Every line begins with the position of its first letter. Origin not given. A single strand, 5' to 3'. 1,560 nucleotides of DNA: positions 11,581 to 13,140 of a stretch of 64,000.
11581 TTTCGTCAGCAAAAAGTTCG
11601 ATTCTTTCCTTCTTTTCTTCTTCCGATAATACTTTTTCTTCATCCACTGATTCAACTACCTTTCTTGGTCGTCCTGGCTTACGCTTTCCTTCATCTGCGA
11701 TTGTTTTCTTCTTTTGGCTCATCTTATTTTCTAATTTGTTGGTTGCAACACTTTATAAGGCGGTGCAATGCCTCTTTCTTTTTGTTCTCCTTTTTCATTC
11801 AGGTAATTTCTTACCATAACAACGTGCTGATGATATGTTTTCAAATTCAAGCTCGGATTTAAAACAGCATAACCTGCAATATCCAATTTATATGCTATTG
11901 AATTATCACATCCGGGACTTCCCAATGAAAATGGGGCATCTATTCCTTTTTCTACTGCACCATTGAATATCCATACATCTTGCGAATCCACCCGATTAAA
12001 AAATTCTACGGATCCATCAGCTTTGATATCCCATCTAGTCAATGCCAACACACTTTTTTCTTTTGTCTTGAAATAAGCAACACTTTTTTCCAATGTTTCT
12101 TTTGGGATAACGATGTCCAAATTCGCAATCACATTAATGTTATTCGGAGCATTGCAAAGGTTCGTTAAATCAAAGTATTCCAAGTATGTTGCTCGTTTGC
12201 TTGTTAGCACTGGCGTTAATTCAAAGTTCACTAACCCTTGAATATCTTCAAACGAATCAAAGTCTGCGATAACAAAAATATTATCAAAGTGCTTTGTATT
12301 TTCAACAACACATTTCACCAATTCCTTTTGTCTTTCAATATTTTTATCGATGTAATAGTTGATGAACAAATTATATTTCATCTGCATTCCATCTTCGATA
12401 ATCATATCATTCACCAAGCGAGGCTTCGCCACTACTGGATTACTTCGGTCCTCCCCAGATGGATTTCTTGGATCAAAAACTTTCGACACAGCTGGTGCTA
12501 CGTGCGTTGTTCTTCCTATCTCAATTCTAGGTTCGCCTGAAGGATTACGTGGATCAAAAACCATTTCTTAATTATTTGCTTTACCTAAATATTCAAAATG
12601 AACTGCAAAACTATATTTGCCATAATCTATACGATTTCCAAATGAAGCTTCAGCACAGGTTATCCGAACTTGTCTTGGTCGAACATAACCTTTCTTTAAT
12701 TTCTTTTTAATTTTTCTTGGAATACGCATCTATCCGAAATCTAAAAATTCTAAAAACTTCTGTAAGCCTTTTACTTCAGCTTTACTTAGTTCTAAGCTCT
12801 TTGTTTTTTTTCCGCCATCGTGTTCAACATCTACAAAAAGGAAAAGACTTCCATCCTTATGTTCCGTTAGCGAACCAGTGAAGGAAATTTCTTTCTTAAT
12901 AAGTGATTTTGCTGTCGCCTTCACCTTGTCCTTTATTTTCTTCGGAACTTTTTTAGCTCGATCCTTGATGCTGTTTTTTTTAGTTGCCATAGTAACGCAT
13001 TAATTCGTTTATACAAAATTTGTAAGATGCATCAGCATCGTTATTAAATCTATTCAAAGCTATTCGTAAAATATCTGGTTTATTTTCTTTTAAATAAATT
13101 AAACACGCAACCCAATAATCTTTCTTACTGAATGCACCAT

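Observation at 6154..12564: Four different sugar-modifying enzymes share a short N-terminal peptide FDPR(N/D)PSGE; one carries it twice in tandem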

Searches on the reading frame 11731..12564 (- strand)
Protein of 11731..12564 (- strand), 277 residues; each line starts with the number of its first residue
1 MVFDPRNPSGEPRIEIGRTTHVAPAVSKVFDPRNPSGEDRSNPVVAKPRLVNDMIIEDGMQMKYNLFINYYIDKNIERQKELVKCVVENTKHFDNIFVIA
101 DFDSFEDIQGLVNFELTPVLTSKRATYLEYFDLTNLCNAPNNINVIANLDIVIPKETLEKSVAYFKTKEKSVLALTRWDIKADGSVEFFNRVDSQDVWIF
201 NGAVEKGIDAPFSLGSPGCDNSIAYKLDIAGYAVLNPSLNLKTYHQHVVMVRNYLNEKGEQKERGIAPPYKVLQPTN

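Call 4: search_protein_families(library=pfam, proteins=[window:11731-12564:-], max_evalue=0.1)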
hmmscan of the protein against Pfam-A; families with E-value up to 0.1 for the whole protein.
window:11731-12564:- (277 aa): 0 families

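Call 7: search_protein_families(library=phrogs, proteins=[window:11731-12564:-], max_evalue=0.01)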
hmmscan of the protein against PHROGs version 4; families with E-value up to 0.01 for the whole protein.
window:11731-12564:- (277 aa): 0 families

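Call 13: find_homologous_proteins(query=window:11731-12564:-, max_evalue=0.01)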
Query window:11731-12564:- (277 aa): 37 proteins with E <= 0.01 among 507 candidates.
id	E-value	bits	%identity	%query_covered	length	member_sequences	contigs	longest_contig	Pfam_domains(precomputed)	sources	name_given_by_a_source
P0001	3.9e-184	628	100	100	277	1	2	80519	-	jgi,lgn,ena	-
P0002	7.8e-157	539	85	100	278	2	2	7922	-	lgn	-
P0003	4.3e-143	494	79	100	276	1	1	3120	-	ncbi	-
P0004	4.7e-143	494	79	100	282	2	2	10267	-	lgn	-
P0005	3.7e-138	477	77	100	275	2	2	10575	-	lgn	-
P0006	1.5e-124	433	70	100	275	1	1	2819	-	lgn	-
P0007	8.0e-122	424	71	99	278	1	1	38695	-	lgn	-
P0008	1.7e-69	252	47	99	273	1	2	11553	-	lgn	-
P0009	8.8e-62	227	54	78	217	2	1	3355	-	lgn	-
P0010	3.9e-61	225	50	78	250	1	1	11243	-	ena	-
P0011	4.9e-56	208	48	78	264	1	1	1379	-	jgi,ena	-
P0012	2.8e-55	206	51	78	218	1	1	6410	-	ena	-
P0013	3.1e-55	206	44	99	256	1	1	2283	-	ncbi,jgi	jgi:hypothetical protein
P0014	8.6e-50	188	49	78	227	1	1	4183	-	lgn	-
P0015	3.5e-49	186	48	77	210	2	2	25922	-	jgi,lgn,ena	jgi:hypothetical protein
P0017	2.6e-46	176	45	78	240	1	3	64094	-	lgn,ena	-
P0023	1.3e-43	167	48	78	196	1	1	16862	-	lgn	-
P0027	1.6e-39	154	41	76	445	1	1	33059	-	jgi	-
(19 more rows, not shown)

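Call 16: find_encoding_contigs(protein=P0007, flank=10000, max_places=3)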
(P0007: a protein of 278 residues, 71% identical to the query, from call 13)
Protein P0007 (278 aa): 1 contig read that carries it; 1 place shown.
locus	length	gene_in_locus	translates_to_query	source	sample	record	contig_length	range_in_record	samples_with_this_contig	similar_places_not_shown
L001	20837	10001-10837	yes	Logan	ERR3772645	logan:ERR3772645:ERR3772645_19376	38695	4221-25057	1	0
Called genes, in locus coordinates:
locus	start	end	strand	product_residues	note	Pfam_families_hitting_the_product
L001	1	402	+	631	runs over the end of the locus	PF00145:DNA_methylase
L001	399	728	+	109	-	-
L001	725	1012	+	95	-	-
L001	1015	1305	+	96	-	-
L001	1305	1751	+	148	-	-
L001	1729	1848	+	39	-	-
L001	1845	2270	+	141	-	PF13328:HD_4 (weak)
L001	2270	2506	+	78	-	-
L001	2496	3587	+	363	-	PF00589:Phage_integrase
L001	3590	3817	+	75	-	-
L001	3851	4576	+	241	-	PF16473:Rv2179c-like (weak)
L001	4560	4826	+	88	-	PF20137:BubE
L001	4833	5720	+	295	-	-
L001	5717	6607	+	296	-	-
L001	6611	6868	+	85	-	-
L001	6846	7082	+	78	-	-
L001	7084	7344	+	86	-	-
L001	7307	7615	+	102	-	-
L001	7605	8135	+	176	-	-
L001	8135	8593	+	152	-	-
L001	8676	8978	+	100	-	-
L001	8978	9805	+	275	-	-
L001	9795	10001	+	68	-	-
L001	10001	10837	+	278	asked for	-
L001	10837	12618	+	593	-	PF13524:Glyco_trans_1_2, PF05050:Methyltransf_21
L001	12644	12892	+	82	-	-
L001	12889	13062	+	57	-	-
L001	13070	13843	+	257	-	-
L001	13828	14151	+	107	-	-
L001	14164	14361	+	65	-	-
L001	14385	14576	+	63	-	-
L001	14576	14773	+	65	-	-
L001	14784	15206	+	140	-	-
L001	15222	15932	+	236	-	-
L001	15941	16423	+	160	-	-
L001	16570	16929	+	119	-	-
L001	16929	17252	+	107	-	-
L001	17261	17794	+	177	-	PF26760:Lockin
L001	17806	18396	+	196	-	-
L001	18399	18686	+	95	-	-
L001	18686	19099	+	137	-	-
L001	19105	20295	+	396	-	-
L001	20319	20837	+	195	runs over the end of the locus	-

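Call 17: find_encoding_contigs(protein=P0010, flank=10000, max_places=3)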
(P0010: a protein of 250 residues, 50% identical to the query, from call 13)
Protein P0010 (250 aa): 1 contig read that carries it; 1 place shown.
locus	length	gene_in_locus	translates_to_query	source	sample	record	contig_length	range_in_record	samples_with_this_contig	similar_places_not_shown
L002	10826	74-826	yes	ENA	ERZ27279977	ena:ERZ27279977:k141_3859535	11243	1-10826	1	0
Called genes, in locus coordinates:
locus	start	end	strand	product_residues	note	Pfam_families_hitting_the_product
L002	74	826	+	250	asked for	-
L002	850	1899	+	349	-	PF13524:Glyco_trans_1_2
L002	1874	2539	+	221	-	-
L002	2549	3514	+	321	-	PF05265:DUF723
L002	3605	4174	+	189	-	PF07463:NUMOD4 (weak), PF13392:HNH_3, PF22083:I-HmuI_NUMOD-like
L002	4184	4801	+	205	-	-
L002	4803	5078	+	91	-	-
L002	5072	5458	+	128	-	-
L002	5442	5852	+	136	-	-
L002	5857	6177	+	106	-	-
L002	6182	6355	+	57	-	-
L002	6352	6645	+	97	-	-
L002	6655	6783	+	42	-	-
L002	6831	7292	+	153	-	-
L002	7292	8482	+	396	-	-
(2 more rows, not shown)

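Call 20: find_encoding_contigs(protein=P0001, flank=10000, max_places=4)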
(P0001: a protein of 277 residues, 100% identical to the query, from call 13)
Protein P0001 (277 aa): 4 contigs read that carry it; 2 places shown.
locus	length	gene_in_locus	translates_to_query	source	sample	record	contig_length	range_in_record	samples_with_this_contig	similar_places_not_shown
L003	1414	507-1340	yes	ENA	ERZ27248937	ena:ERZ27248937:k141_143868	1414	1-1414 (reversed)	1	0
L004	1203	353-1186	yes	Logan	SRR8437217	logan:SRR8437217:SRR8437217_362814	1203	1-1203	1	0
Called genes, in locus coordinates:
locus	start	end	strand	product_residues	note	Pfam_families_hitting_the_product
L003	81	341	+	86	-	-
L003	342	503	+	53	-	-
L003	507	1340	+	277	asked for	-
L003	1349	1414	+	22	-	?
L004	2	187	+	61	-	?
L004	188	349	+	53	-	-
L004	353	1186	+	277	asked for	-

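Call 21: find_encoding_contigs(protein=P0008, flank=10000, max_places=3)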
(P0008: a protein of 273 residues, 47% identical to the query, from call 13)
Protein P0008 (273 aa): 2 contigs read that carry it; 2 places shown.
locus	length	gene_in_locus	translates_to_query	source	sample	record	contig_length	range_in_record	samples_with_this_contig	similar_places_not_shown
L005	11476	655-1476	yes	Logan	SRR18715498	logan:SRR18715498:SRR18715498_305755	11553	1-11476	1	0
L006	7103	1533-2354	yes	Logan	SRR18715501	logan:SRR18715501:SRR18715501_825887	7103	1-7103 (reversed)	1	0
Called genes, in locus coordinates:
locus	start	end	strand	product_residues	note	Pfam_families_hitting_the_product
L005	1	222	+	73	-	?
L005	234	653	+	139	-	-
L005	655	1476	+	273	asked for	-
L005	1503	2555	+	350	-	PF13524:Glyco_trans_1_2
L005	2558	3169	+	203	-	-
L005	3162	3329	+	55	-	-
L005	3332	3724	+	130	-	-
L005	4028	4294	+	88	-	-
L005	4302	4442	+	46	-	-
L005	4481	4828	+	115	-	-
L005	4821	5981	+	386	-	-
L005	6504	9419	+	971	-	PF02384:N6_Mtase, PF07669:Eco57I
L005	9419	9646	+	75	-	-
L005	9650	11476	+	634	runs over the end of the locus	?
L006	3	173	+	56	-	?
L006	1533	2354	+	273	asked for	-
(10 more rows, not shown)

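Call 46: search_solved_structures(query=A3, max_evalue=1)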
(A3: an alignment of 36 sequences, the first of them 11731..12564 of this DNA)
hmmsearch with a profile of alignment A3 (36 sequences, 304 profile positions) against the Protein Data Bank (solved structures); distinct sequences matched with E-value up to 1: 0.

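Call 52: predict_structure(alignment_id=A3)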
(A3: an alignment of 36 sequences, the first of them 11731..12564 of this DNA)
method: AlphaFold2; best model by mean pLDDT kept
length: 277 residues; sequences in the alignment: 36
mean_pLDDT: 86.0   pTM: 0.78
mean pLDDT of the five models: 86.0, 84.9, 84.2, 84.1, 83.9
residues with pLDDT >= 90: 183; 70-90: 41; 50-70: 27; < 50: 26
segments of 3 or more residues with pLDDT < 50: 1-3, 15-27, 42-50
pLDDT, mean of each block of 10 residues (from residue 1): 60 49 47 57 44 76 97 95 98 98 97 97 93 92 97 98 92 97 94 95 91 92 96 97 93 85 90 96
secondary structure, 60 per line:
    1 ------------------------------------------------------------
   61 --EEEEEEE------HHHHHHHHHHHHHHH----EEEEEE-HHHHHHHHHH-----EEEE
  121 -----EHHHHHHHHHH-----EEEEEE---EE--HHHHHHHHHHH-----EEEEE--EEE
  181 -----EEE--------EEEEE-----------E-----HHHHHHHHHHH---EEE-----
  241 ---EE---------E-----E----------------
elements in order: E63-69 H76-90 E95-100 H102-111 E117-120 H127-136 E142-147 H155-165 E171-175 E178-180 E186-188 E197-201 H219-229 E233-235

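Call 62: find_encoding_contigs(protein=P0023, flank=10000, max_places=2)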
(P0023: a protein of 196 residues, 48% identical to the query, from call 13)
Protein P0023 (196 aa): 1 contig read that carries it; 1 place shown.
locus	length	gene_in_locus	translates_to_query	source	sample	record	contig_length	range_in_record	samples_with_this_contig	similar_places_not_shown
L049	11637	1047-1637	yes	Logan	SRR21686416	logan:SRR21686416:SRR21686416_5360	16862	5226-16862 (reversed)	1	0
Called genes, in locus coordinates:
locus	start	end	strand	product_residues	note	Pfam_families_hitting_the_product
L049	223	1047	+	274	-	-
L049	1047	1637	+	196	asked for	-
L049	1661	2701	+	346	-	PF13524:Glyco_trans_1_2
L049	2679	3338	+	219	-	-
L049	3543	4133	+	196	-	-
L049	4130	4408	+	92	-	-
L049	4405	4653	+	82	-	-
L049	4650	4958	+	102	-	-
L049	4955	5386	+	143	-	PF01541:GIY-YIG, PF07460:NUMOD3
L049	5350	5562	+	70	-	PF07460:NUMOD3 (faint)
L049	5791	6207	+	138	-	-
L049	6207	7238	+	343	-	-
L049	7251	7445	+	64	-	-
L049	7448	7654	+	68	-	-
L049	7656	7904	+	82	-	-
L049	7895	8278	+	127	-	-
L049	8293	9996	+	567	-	-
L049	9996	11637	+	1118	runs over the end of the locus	PF18796:LPD1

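Call 63: find_encoding_contigs(protein=P0017, flank=10000, max_places=2)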
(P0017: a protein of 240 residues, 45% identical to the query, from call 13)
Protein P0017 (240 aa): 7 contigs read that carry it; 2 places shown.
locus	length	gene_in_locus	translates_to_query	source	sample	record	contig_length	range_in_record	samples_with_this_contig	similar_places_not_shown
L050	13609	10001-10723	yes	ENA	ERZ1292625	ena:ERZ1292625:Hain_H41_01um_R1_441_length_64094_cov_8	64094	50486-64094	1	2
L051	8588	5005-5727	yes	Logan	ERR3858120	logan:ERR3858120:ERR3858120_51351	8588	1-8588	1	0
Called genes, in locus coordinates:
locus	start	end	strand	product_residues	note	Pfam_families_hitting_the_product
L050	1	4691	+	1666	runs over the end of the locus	-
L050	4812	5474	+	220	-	-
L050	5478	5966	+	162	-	-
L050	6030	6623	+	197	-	-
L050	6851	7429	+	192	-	PF08299:Bac_DnaA_C (weak)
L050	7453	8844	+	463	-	-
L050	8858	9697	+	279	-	-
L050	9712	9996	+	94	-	-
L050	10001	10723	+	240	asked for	-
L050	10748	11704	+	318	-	PF13524:Glyco_trans_1_2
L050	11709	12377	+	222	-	-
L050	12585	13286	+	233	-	PF05050:Methyltransf_21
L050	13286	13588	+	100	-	-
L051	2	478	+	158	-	?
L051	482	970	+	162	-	-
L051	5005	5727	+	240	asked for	-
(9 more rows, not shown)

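Call 70: search_protein_families(library=ncbifam, proteins=[window:11731-12564:-, L001:10837-12618:+, L050:12585-13286:+], max_evalue=0.1)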
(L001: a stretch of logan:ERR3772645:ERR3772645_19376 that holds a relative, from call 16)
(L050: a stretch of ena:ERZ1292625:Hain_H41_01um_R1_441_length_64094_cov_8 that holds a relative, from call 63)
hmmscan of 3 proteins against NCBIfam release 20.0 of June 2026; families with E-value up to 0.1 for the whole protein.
window:11731-12564:- (277 aa): 0 families

L001:10837-12618:+ (593 aa): 2 families
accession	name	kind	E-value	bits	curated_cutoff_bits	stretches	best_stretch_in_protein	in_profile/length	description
TIGR01444.1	fkbM_fam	subfamily_domain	5e-23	82.1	37.7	1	408-546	1-141/143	FkbM family methyltransferase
TIGR02149.1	glgA_Coryne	subfamily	0.095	11.8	302.4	0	311-355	341-385/391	glycogen synthase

L050:12585-13286:+ (233 aa): 2 families
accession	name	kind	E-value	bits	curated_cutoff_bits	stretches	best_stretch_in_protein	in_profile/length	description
TIGR01444.1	fkbM_fam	subfamily_domain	6.2e-17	62.4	37.7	1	31-189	2-141/143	FkbM family methyltransferase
NF052422.1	translocon_SseB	equivalog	0.007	16.3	155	0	132-178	67-106/151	type III secretion system translocon protein SseB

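Call 80: find_encoding_contigs(protein=P0005, flank=10000, max_places=2)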
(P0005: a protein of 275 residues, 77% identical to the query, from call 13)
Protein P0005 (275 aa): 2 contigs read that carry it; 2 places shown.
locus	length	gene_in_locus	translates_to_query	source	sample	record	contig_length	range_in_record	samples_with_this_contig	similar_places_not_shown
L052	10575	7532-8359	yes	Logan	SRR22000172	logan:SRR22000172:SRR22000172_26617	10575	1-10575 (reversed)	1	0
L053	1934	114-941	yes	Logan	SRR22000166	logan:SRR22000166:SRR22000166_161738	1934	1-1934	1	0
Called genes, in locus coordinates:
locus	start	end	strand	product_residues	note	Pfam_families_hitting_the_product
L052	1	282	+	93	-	?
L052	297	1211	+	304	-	-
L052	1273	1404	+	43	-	-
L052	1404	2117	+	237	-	PF04480:DUF559, PF18741:MTES_1575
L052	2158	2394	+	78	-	-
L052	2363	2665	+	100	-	-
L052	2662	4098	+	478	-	PF14362:DUF4407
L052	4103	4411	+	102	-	-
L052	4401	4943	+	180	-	-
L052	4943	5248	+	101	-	PF14359:DUF4406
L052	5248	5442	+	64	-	-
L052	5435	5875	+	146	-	-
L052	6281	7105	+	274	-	-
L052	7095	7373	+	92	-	-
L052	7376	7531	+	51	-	-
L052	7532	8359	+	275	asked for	-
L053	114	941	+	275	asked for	-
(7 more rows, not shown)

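Call 81: find_encoding_contigs(protein=P0004, flank=10000, max_places=2)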
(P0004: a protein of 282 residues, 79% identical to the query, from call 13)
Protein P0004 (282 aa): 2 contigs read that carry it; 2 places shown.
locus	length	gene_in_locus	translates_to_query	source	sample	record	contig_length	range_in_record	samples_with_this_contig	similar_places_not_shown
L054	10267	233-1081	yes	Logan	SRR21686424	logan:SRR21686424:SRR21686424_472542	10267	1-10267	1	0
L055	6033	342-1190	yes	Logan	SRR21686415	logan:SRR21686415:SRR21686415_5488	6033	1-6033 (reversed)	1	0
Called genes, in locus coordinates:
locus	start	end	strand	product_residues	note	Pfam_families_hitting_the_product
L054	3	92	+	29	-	?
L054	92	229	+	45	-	-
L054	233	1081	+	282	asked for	-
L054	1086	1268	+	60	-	-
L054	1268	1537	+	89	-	-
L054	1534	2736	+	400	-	PF13524:Glyco_trans_1_2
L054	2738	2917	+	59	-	-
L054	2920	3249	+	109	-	-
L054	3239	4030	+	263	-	-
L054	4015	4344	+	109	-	-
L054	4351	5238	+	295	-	-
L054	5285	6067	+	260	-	-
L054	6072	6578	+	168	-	-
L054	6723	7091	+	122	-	-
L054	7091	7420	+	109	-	-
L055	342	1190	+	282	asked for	-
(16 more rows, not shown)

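Call 90: search_protein_families(library=pfam, alignment_id=A3, max_evalue=0.01)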
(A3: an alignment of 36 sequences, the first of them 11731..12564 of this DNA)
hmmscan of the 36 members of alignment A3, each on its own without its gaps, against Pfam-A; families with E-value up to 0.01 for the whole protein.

A. member 1, window:11731-12564:- (277 aa): 0 families

B. families by the number of members that match (of 36 scanned): 1 family
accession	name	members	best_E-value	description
PF01755.23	Glyco_transf_25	1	5.3e-18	Glycosyltransferase family 25 (LPS biosynthesis protein)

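Call 107: fold_search(model_id=the predicted structure, library=viral)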
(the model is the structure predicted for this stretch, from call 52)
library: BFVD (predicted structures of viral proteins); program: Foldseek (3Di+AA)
matches with E <= 10: 624; with E <= 0.001: 148
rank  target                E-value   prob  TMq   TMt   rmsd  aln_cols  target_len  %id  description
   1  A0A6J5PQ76            7.6e-19  1.00  0.66  0.90   2.1       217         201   34  Uncharacterized protein [uncultured Caudovirales phage]
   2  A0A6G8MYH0            5.6e-18  1.00  0.68  0.77   2.3       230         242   30  Glycosyltransferase [Cedratvirus kamchatka]
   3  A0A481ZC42            1.0e-16  1.00  0.68  0.26  14.4       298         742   23  Methyltransferase [Pithovirus LCPAC404]
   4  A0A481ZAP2            4.9e-15  1.00  0.62  0.25  10.7       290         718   23  Nucleotide-diphospho-sugar transferase [Pithovirus LCPAC403]
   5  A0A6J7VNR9            1.2e-12  1.00  0.62  0.34   2.9       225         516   23  Uncharacterized protein [uncultured Caudovirales phage]
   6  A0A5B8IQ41            2.1e-12  1.00  0.55  0.54   5.1       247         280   20  Uncharacterized protein [Mimiviridae sp. ChoanoV1]
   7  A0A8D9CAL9            1.2e-11  1.00  0.58  0.35   3.3       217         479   22  Rhamnan synthesis protein F [uncultured marine phage]
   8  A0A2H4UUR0            2.7e-07  1.00  0.50  0.51   6.2       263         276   10  Uncharacterized protein [Bodo saltans virus]
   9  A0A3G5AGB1            5.1e-07  1.00  0.44  0.43   5.3       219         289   11  Glycosyltransferase [Satyrvirus sp.]
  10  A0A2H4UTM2            7.3e-07  1.00  0.46  0.41   5.4       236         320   16  Glycosyltransferase family A domain-containing protein [Bodo saltans virus]
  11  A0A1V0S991            9.2e-07  1.00  0.48  0.15  15.4       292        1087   12  Glycosyltransferase family 2 [Catovirus CTV1]
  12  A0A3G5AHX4            2.0e-06  1.00  0.42  0.19   6.4       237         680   10  Uncharacterized protein [Sylvanvirus sp.]
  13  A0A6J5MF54            3.4e-06  1.00  0.37  0.49   6.9       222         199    9  Glycosyl transferase, family 17 (Fragment) [uncultured Caudovirales phage]
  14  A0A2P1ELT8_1          4.0e-06  1.00  0.44  0.17   5.6       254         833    9  Putative glycosyltransferase [Moumouvirus australiensis]
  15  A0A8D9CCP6            4.5e-06  1.00  0.44  0.48   4.9       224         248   13  Putative glycosyltransferase [uncultured marine phage]
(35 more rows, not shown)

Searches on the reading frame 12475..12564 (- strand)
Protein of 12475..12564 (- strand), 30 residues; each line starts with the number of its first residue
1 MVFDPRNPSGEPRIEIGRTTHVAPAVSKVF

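Call 57: search_protein_representatives(alignment_id=A5)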
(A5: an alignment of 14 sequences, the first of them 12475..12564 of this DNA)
Query: 14 sequences, 29 profile positions. Proteins with E-value up to 0.001 (for the whole library): 3; up to 1e-10: 1; up to 1e-30: 0. The best 3 are listed.
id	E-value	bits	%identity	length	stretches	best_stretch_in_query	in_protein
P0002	3.7e-23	97.6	-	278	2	1-29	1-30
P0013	5.4e-08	49.1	-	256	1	2-28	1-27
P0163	6.8e-06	42.3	-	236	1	1-21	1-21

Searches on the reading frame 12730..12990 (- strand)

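Call 104: search_protein_families(library=pfam, proteins=[window:12730-12990:-], max_evalue=1)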
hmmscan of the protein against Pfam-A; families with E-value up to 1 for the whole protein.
window:12730-12990:- (86 aa): 2 families
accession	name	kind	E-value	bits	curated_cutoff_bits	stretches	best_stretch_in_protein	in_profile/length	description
PF23792.1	CD1375-like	-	0.01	16.3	27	1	13-34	18-39/48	CD1375-like protein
PF23155.1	DUF7053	-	0.087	13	27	1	5-47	48-90/171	Domain of unknown function (DUF7053)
